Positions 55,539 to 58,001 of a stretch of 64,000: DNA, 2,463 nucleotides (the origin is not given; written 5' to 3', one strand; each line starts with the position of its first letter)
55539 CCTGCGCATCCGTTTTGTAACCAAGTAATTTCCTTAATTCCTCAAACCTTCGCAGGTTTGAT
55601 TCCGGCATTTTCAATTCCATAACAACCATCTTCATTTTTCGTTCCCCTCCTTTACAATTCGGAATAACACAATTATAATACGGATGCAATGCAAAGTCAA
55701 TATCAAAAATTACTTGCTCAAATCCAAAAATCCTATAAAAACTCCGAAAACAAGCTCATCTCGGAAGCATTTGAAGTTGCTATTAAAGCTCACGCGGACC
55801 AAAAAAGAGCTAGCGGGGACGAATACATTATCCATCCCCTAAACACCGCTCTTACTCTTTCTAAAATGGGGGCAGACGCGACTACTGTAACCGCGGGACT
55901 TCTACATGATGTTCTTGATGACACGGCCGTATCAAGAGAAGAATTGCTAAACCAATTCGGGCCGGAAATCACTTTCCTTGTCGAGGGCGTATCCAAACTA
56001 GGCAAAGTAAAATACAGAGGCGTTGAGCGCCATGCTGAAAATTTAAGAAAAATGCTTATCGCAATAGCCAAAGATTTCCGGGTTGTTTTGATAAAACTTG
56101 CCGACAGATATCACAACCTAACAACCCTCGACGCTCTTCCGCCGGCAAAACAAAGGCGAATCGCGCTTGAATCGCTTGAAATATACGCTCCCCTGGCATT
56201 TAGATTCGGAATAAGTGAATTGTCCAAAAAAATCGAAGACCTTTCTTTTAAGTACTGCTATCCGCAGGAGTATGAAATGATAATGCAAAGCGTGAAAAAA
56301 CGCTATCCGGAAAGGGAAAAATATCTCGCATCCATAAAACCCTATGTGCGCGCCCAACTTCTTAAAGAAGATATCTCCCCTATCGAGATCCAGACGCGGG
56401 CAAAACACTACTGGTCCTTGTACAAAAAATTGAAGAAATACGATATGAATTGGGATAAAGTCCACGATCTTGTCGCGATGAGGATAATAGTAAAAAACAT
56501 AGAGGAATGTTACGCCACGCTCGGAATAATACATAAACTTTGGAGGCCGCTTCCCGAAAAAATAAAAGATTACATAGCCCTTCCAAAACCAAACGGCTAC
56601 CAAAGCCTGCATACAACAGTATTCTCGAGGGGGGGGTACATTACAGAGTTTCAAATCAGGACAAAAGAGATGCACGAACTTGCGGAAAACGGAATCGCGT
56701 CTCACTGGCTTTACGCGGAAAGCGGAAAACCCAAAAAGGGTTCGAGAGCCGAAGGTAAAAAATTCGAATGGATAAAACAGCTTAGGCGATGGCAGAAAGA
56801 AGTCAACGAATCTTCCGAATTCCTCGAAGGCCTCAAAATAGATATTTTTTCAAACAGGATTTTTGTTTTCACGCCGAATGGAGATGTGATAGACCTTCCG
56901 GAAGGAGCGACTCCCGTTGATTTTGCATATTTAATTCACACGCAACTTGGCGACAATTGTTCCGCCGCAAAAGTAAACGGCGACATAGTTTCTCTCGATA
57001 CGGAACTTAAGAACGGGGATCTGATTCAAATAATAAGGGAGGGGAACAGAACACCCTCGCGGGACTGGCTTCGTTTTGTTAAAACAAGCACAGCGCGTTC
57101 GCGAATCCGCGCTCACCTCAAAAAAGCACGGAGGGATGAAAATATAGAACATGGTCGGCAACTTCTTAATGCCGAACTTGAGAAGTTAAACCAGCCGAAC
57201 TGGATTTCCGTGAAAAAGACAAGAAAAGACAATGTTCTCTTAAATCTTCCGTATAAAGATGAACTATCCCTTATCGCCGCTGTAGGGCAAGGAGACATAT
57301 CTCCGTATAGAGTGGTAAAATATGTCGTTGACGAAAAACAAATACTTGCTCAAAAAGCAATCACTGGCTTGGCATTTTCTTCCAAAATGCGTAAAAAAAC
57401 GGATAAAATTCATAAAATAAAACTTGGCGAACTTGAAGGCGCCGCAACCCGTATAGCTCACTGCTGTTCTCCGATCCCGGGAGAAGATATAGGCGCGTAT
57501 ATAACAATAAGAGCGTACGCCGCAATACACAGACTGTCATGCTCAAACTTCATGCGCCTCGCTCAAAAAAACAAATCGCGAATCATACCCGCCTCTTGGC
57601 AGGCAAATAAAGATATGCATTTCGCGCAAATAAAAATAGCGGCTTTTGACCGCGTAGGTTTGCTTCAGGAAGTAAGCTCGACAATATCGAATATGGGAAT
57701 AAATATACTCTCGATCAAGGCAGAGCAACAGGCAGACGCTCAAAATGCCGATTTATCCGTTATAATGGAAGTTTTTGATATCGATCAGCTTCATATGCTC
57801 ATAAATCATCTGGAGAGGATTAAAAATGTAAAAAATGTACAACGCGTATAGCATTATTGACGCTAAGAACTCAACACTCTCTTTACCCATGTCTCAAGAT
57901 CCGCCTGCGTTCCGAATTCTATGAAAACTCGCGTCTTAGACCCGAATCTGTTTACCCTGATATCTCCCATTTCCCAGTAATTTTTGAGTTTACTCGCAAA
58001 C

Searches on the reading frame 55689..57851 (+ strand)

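Call 68: search_protein_families(library=pfam, proteins=[window:55689-57851:+], max_evalue=0.001)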
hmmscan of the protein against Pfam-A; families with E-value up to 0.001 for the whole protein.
window:55689-57851:+ (720 aa): 7 families
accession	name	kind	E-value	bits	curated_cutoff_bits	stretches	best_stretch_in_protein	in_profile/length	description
PF13328.12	HD_4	-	2.6e-42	144.6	27.2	1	27-175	1-155/156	HD domain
PF04607.23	RelA_SpoT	-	2.2e-37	128.2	27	1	236-346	1-112/113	Region found in RelA / SpoT proteins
PF02824.27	TGS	-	1.1e-22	80.2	22.2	1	391-449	1-59/60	TGS domain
PF13291.12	ACT_4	-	3.1e-16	60.2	27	1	645-719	6-80/80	ACT domain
PF01966.28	HD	-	1.2e-08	35.6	22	1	46-143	1-115/116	HD domain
PF19296.4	RelA_AH_RIS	-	6e-08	33.4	23.8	1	464-556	4-92/185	RelA/SpoT, AH and RIS domains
PF01842.31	ACT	-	6.3e-06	26.3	27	1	648-711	3-64/66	ACT domain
